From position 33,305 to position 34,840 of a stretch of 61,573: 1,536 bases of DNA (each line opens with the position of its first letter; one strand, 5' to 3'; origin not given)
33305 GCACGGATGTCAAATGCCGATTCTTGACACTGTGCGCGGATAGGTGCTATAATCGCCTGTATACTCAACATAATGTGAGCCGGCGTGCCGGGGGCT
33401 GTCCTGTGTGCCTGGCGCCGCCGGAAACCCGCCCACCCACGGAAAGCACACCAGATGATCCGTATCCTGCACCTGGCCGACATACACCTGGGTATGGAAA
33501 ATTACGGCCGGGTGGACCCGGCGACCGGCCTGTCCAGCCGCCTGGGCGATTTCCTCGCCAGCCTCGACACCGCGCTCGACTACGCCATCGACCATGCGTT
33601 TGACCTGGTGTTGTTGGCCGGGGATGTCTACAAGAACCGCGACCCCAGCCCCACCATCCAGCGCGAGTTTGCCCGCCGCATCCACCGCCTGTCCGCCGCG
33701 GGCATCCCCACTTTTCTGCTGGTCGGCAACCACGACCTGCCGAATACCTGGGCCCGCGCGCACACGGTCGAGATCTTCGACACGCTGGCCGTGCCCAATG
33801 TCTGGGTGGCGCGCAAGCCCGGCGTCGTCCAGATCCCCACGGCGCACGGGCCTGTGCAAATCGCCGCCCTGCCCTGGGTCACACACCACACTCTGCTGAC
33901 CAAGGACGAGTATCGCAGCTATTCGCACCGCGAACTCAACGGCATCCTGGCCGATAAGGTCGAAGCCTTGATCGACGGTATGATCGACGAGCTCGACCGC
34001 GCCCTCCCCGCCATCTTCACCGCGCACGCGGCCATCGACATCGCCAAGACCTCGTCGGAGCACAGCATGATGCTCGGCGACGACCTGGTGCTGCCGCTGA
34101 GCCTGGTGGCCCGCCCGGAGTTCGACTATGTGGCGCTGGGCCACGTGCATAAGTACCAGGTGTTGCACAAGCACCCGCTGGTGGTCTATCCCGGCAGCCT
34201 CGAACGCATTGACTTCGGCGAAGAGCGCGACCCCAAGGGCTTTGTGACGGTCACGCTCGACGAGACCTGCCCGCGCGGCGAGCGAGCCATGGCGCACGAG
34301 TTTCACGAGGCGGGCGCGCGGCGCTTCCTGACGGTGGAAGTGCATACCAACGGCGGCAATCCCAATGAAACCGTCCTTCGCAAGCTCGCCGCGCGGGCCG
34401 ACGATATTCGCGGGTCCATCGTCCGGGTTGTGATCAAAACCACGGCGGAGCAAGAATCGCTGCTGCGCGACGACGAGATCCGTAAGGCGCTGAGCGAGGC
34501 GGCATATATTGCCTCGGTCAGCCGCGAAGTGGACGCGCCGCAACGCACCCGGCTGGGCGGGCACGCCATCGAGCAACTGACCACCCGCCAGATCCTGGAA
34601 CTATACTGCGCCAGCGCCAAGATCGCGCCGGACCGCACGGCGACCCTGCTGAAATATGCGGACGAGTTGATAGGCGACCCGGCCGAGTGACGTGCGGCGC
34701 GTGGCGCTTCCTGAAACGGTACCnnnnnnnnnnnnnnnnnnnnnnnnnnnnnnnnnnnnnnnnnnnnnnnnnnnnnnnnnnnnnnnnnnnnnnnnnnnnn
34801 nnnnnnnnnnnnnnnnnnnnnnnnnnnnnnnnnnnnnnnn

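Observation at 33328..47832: Compact six-gene same-strand cluster behind a perfect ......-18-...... promoter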

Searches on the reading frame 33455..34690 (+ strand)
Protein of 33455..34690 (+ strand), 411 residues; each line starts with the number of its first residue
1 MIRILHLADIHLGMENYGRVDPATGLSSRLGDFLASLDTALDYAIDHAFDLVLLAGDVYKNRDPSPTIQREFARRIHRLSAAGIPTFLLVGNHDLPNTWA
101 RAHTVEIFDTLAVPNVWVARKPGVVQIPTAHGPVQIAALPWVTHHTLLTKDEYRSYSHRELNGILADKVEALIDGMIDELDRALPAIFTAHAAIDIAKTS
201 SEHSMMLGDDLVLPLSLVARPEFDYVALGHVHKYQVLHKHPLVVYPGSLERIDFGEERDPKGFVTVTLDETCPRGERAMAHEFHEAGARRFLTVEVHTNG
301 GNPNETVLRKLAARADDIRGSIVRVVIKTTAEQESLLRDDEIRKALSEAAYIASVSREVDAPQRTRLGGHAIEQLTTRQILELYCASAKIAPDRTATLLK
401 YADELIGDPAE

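Call 5: search_protein_families(library=pfam, proteins=[window:33455-34690:+], max_evalue=0.01)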
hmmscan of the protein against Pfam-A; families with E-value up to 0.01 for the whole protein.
window:33455-34690:+ (411 aa): 2 families
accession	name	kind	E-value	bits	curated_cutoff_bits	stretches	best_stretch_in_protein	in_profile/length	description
PF00149.33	Metallophos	-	2e-16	61.4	21.5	1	2-234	1-191/191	Calcineurin-like phosphoesterase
PF12850.12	Metallophos_2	-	1.4e-06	28.9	27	1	223-269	108-152/154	Calcineurin-like phosphoesterase superfamily domain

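Call 6: search_protein_families(library=ncbifam, proteins=[window:33455-34690:+], max_evalue=0.01)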
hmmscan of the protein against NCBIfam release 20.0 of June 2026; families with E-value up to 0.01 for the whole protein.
window:33455-34690:+ (411 aa): 11 families
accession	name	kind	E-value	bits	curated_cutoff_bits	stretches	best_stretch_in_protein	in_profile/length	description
TIGR00619.1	sbcd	subfamily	1.4e-45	156.1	77.65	1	2-261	1-251/252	exonuclease subunit SbcD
NF041029.1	Mre11_Pyroc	equivalog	2.3e-20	72.8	600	2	3-96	2-88/438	DNA double-strand break repair protein Mre11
NF008206.2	PRK10966.1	equivalog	5.6e-20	71.8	450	1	2-270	1-268/380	exonuclease subunit SbcD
NF041030.1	Mre11_Halo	equivalog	2.3e-18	66.5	550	2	1-112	1-102/361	DNA double-strand break repair protein Mre11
NF041753.2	sbcd_Staph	equivalog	5.8e-13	48.4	480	1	3-271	2-250/375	exonuclease subunit SbcD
NF041031.1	Mre11_Sulfo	equivalog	6.6e-10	38.8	500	1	3-121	1-112/374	DNA double-strand break repair protein Mre11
NF041754.1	sbcd_Bac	equivalog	1.1e-09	38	750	1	2-262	1-253/390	exonuclease subunit SbcD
NF008460.0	PRK11340.1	equivalog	1.4e-05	24.7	188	1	34-106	66-135/271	phosphodiesterase YaeI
TIGR04123.1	P_estr_lig_assc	hypoth_equivalog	8.1e-05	22.1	150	1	3-122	22-137/207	ligase-associated DNA damage response endonuclease PdeM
TIGR00583.1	mre11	equivalog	0.0029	16.6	434.6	0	2-76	4-70/405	DNA repair protein (mre11)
TIGR00040.1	yfcE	subfamily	0.0063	16.6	56.25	0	173-252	57-137/158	YfcE family phosphodiesterase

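Call 50: search_solved_structures(query=window:33455-34687:+, max_evalue=0.001)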
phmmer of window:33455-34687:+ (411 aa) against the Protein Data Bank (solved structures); distinct sequences matched with E-value up to 0.001: 18.
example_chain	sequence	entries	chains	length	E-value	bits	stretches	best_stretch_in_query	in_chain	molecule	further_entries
4o24_A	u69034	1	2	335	7.9e-21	77.8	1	2-278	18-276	Exonuclease, putative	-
2q8u_A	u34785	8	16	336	8e-21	77.8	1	2-278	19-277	Exonuclease, putative | Nuclease SbcCD subunit D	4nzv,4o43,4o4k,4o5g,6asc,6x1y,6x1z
3qg5_C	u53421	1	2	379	1.5e-20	77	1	3-278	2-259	Mre11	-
3thn_A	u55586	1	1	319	1.2e-19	74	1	3-278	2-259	Exonuclease, putative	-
3tho_B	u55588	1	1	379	1.8e-19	73.4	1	3-278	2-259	Exonuclease, putative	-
1ii7_A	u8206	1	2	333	5.2e-15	58.7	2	3-96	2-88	Mre11 nuclease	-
3dsc_A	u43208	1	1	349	6.2e-15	58.5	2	3-96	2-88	DNA double-strand break repair protein mre11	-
4hd0_A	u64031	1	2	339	3.3e-14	56.1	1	3-96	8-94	DNA double-strand break repair protein Mre11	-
3dsd_A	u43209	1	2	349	1e-13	54.5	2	3-96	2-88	DNA double-strand break repair protein mre11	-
4lty_C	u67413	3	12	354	3.3e-13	52.8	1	2-257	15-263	Exonuclease subunit SbcD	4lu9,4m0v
1s8e_A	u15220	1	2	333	6.1e-13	51.9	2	3-92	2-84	exonuclease putative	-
6s6v_A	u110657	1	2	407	6.3e-13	51.8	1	2-257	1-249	Nuclease SbcCD subunit D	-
7yzo_A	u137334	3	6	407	7.9e-12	48.2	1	2-257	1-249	Nuclease SbcCD subunit D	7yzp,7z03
6s85_A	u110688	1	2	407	1.1e-11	47.8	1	2-257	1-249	Nuclease SbcCD subunit D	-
7dog_A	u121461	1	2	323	1.1e-07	34.5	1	1-270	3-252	Nuclease SbcCD subunit D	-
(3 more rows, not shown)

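Call 105: search_protein_families(library=padloc, proteins=[window:33455-34690:+], max_evalue=0.01)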
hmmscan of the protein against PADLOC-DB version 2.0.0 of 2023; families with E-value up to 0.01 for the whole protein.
window:33455-34690:+ (411 aa): 0 families
